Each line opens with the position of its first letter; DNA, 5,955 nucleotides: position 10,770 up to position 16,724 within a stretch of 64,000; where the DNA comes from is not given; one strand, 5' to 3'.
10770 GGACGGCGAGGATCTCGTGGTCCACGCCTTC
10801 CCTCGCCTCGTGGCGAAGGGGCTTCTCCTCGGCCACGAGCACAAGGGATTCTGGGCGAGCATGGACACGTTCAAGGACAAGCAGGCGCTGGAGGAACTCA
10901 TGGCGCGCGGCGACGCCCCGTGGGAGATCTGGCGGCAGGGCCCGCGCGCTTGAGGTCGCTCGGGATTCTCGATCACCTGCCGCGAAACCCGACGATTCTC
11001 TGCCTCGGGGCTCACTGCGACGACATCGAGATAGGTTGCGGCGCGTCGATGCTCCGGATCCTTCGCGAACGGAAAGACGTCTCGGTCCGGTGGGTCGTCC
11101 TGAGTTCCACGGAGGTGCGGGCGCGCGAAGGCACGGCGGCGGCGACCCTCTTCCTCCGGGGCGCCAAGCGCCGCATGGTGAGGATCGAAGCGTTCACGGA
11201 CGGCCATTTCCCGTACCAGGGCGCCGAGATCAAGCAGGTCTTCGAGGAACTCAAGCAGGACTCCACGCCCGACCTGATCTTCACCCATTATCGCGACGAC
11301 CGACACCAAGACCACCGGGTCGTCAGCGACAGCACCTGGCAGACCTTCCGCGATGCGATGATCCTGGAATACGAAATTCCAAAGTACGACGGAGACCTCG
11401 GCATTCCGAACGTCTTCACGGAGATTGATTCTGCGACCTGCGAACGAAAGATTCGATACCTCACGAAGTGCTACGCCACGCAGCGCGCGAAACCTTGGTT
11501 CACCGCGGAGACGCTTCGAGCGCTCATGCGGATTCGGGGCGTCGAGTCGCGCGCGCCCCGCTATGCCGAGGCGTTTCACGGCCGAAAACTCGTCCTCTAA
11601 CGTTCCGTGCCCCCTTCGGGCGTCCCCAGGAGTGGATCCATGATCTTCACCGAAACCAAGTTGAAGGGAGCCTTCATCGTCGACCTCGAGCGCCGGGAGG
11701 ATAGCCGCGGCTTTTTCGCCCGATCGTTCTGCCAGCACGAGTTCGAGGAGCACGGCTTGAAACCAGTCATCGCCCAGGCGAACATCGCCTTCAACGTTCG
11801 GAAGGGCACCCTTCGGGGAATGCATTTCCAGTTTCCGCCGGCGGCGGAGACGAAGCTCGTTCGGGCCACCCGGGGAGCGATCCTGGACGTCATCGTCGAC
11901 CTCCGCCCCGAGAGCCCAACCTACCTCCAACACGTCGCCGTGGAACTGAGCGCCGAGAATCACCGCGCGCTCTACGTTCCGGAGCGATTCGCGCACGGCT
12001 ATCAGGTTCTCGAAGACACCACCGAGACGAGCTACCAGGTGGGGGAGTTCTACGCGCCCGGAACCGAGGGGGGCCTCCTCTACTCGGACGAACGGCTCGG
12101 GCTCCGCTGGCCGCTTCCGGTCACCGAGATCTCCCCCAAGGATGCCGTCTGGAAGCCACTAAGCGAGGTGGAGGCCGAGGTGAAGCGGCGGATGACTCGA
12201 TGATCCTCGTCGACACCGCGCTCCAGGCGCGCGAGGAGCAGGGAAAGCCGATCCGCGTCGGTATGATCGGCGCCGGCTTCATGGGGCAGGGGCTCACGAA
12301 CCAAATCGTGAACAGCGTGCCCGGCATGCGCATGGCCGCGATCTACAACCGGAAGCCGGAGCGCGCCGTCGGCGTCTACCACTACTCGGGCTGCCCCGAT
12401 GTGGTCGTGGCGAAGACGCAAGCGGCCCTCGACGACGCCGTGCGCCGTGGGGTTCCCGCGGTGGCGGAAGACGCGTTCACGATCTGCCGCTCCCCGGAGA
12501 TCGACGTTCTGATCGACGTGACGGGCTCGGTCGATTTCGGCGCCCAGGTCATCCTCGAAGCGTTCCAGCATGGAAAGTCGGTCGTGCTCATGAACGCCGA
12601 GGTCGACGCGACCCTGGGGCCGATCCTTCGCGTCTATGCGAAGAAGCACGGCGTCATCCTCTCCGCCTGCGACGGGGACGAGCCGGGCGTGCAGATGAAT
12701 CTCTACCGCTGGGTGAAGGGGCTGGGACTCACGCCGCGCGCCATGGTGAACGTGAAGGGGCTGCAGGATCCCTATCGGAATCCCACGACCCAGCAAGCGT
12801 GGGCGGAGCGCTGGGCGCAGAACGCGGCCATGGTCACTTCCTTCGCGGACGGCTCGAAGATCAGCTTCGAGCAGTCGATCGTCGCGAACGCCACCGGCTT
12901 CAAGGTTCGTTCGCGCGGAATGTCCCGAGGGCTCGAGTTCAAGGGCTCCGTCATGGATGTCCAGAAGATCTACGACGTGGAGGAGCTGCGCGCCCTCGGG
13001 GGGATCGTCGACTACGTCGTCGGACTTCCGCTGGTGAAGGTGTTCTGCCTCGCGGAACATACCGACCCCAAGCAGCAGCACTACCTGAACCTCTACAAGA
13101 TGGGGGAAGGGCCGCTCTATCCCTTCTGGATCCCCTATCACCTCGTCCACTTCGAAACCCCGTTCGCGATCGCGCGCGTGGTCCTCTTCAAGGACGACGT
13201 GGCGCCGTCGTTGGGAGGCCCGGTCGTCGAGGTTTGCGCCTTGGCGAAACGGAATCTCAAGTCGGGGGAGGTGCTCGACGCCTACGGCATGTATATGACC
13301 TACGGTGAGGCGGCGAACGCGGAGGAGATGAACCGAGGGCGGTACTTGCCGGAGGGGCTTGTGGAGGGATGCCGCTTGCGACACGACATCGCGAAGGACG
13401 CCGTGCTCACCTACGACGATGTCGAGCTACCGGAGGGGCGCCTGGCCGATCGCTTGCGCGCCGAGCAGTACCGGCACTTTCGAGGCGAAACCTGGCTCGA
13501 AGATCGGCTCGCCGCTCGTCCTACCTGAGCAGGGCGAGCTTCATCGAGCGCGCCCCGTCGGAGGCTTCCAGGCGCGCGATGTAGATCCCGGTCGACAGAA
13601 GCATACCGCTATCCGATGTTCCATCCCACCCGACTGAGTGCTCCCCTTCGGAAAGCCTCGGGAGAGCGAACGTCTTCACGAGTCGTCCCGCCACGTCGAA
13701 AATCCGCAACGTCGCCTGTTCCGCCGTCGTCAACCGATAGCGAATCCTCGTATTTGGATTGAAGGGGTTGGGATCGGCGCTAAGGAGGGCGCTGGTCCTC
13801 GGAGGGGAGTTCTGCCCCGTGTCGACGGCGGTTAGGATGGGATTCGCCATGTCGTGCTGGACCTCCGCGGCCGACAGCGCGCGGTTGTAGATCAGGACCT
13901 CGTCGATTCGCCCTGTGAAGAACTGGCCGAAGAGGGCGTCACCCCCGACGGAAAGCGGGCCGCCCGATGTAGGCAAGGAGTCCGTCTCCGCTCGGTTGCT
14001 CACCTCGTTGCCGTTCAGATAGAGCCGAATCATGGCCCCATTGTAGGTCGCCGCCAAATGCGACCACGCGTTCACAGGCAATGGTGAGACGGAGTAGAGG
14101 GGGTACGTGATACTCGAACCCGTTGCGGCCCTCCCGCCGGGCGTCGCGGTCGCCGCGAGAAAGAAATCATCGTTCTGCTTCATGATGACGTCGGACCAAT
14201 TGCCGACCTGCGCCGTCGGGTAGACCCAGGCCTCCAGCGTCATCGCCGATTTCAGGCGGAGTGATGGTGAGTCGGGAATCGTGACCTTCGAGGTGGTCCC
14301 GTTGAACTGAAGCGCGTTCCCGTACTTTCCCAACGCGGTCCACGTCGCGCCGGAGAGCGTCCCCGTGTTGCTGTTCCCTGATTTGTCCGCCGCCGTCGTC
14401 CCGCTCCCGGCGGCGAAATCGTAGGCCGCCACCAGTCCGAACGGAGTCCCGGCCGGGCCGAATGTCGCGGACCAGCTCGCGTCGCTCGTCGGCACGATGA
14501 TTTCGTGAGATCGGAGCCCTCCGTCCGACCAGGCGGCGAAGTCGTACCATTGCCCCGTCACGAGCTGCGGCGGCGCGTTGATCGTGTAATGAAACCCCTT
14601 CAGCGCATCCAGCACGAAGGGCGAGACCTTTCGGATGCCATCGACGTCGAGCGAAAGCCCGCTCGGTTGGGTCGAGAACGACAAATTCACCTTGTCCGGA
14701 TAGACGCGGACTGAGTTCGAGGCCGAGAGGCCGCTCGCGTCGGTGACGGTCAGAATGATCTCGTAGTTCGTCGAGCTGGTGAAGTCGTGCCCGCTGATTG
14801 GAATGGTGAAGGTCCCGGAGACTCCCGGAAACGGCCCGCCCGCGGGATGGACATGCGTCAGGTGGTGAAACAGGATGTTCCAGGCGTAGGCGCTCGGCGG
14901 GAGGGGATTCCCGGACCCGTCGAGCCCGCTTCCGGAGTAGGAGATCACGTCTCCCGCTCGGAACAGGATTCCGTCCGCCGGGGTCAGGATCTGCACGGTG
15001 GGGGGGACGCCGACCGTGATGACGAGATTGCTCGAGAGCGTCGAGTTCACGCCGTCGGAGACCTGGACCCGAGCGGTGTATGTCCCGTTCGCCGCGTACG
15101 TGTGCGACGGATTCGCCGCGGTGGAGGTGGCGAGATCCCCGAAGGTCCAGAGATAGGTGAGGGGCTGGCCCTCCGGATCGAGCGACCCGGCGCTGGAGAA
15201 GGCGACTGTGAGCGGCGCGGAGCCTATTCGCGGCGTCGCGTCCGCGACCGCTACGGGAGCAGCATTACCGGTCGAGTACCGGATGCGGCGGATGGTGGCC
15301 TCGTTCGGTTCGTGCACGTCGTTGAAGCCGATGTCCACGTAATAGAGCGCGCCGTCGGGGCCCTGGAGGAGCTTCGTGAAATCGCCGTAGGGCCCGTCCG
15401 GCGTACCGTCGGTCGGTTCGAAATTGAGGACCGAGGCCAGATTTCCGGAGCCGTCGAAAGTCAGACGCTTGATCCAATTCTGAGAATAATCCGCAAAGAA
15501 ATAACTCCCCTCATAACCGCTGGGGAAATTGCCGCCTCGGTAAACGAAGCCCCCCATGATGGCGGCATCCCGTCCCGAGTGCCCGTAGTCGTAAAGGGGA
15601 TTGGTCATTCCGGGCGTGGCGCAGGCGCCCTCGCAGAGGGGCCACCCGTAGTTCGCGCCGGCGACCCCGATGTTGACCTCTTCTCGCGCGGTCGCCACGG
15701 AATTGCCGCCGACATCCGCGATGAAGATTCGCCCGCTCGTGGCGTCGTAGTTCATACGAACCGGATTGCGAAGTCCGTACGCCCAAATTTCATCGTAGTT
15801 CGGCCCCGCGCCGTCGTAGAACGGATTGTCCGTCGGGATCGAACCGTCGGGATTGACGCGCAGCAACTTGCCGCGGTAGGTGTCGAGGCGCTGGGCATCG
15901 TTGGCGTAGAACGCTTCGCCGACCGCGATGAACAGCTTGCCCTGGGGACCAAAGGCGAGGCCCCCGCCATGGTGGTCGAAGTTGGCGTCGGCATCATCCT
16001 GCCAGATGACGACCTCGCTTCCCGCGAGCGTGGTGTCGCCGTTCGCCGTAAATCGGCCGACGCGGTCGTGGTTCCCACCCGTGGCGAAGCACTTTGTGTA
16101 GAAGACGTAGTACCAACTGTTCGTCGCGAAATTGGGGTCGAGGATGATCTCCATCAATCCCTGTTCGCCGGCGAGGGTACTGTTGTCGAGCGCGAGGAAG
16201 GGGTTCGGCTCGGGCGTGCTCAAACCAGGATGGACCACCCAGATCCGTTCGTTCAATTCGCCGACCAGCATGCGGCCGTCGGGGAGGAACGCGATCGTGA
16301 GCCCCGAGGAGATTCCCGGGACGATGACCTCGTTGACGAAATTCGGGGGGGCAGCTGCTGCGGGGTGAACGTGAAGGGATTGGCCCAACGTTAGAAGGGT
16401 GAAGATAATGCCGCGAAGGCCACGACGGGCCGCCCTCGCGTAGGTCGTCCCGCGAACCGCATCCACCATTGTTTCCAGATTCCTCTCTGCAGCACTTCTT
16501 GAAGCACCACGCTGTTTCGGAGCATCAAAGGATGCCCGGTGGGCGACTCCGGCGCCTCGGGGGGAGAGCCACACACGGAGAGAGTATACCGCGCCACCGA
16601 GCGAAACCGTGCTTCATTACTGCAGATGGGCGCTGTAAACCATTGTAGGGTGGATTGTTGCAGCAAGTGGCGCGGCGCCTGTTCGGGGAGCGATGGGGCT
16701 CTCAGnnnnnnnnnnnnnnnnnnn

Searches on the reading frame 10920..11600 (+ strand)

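Call 6: search_protein_families(library=pfam, proteins=[window:10920-11600:+])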
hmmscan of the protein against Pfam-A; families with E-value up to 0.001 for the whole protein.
window:10920-11600:+ (226 aa): 1 family
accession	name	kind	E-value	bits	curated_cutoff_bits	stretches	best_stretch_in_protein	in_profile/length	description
PF02585.22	PIG-L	-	2.7e-14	54.2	28.2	1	27-141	1-127/129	GlcNAc-PI de-N-acetylase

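Call 7: search_protein_families(library=ncbifam, proteins=[window:10920-11600:+])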
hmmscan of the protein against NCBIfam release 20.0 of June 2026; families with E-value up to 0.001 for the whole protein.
window:10920-11600:+ (226 aa): 1 family
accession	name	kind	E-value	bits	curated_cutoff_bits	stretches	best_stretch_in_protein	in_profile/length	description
TIGR04001.1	thiol_BshB1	equivalog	5.3e-14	52.5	182.5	1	26-141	4-120/226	bacillithiol biosynthesis deacetylase BshB1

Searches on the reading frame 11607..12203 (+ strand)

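Call 6: search_protein_families(library=pfam, proteins=[window:11607-12203:+])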
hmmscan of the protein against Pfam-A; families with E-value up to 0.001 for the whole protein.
window:11607-12203:+ (198 aa): 1 family
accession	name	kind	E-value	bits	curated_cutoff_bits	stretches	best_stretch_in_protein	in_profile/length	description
PF00908.23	dTDP_sugar_isom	-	3.6e-61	206.2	27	1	16-186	1-167/168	dTDP-4-dehydrorhamnose 3,5-epimerase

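Call 7: search_protein_families(library=ncbifam, proteins=[window:11607-12203:+])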
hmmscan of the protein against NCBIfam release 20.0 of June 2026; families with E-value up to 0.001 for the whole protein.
window:11607-12203:+ (198 aa): 1 family
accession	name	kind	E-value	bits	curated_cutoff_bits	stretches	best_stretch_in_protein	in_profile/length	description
TIGR01221.1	rmlC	equivalog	4.9e-49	166.5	155.75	1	15-188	3-175/176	dTDP-4-dehydrorhamnose 3,5-epimerase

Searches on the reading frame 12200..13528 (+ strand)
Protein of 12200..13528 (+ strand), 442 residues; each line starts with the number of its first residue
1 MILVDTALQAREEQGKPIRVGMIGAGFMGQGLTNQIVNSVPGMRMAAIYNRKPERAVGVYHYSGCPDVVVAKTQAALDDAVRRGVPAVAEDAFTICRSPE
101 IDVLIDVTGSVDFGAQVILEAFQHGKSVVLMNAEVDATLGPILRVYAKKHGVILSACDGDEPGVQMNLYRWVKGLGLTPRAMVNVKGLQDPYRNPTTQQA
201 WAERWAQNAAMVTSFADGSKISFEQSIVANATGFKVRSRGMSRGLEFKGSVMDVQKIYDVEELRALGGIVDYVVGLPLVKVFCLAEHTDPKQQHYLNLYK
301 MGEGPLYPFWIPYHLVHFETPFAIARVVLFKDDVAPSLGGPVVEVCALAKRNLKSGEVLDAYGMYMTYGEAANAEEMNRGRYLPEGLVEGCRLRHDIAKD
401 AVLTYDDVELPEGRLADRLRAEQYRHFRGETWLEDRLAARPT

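Call 6: search_protein_families(library=pfam, proteins=[window:12200-13528:+])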
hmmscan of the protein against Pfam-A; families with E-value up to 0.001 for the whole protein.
window:12200-13528:+ (442 aa): 3 families
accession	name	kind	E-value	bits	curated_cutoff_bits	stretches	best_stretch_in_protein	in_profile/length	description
PF21135.2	DRL_cat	-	2.5e-41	141.9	27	1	159-320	1-164/164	Oxidoreductase DRL, catalytic domain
PF03447.22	NAD_binding_3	-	1.2e-07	32.9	24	1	24-152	1-111/116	Homoserine dehydrogenase, NAD binding domain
PF01408.29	GFO_IDH_MocA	-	5.3e-07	30.8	24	1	18-129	1-90/120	Oxidoreductase family, NAD-binding Rossmann fold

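Call 7: search_protein_families(library=ncbifam, proteins=[window:12200-13528:+])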
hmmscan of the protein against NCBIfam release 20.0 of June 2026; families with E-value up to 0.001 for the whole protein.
window:12200-13528:+ (442 aa): 2 families
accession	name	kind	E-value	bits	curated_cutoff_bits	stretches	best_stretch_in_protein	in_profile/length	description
NF004976.0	PRK06349.1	subfamily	2.4e-09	36.8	205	1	16-154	3-127/430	homoserine dehydrogenase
TIGR04380.1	myo_inos_iolG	equivalog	0.0001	21.3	355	0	18-128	2-91/330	inositol 2-dehydrogenase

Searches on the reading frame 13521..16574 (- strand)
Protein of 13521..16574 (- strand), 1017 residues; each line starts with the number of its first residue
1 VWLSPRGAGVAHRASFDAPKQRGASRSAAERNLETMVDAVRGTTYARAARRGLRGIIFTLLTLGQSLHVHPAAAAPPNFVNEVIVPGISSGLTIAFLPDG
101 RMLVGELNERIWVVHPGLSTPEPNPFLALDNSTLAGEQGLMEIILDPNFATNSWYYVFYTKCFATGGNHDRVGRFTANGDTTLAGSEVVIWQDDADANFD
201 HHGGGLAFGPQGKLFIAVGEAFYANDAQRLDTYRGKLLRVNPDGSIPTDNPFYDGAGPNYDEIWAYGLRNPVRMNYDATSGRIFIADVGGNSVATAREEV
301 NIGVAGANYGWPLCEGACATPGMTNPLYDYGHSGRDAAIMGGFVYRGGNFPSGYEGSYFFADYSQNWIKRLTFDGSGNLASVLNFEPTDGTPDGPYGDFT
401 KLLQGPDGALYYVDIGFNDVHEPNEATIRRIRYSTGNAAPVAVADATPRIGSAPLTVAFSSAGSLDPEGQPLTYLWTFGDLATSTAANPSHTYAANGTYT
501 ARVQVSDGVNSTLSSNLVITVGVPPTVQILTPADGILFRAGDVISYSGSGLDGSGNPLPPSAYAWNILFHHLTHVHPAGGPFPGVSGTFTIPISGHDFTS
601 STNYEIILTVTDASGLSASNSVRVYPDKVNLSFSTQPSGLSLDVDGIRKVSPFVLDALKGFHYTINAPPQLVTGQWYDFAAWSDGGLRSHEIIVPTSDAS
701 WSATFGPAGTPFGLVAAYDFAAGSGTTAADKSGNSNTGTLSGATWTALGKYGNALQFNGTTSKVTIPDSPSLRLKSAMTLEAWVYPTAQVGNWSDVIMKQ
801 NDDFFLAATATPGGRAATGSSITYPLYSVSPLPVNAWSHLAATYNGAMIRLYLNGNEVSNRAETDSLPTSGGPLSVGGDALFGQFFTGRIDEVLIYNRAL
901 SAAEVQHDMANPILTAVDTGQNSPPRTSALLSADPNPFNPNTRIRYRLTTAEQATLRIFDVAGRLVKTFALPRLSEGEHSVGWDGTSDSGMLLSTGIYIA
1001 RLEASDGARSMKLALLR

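Call 6: search_protein_families(library=pfam, proteins=[window:13521-16574:-])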
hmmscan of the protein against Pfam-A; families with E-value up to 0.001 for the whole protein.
window:13521-16574:- (1017 aa): 6 families
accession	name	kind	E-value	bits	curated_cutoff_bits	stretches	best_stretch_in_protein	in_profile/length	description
PF07995.17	GSDH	-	3.2e-53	181.6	25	1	93-382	6-297/332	Glucose / Sorbosone dehydrogenase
PF13385.13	Laminin_G_3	-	3.9e-33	115.2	27.6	1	758-906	1-151/151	Concanavalin A-like lectin/glucanases superfamily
PF18911.6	PKD_4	-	9.3e-23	80.5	27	1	437-518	1-82/85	PKD domain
PF13860.13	FlgD_ig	-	8.6e-13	48.5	27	1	950-1007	21-78/79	FlgD Ig-like domain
PF00801.26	PKD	-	1.6e-12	47.7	23.5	1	446-514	6-74/80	PKD domain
PF22352.2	K319L-like_PKD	-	0.00026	21.3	27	0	458-521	15-84/84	K319L-like, PKD domain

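Call 7: search_protein_families(library=ncbifam, proteins=[window:13521-16574:-])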
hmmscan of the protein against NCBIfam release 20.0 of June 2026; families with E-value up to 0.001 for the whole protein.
window:13521-16574:- (1017 aa): 9 families
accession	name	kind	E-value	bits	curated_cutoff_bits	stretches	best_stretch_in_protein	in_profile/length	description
TIGR03606.1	non_repeat_PQQ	subfamily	5.9e-24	84.7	434.55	1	73-316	14-272/454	glucose/sorbosone family PQQ-dependent dehydrogenase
NF052521.1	TafC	equivalog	5.7e-10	38.8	410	1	724-906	158-357/373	TafC family fimbrial protein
NF005176.1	PRK06655.1-1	equivalog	4.7e-08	33.2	230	1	950-1010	95-155/197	flagellar hook assembly protein FlgD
TIGR04183.1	Por_Secre_tail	domain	4.7e-07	29.7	23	1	935-1013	3-69/72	T9SS type A sorting domain-containing protein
NF009276.0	PRK12633.1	equivalog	5e-07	29.7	383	1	950-1007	127-184/234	flagellar basal body rod modification protein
TIGR02604.1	Piru_Ver_Nterm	subfamily_domain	2.2e-06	27.3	122.2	1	332-425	258-349/367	PVC-type heme-binding CxxCH protein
NF052323.1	T9SSA_dep_M6i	equivalog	3.4e-06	25.3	600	1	935-1008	962-1030/1043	T9SS-dependent M6-like inactivated metalloprotease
NF038112.1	myxo_dep_M36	subfamily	1.3e-05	22.5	1500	1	434-632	1184-1381/1604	myxosortase-dependent M36 family metallopeptidase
NF033707.1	T9SS_sortase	equivalog_domain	5e-05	21.1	420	1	932-1005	1000-1078/1095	type IX secretion system sortase PorU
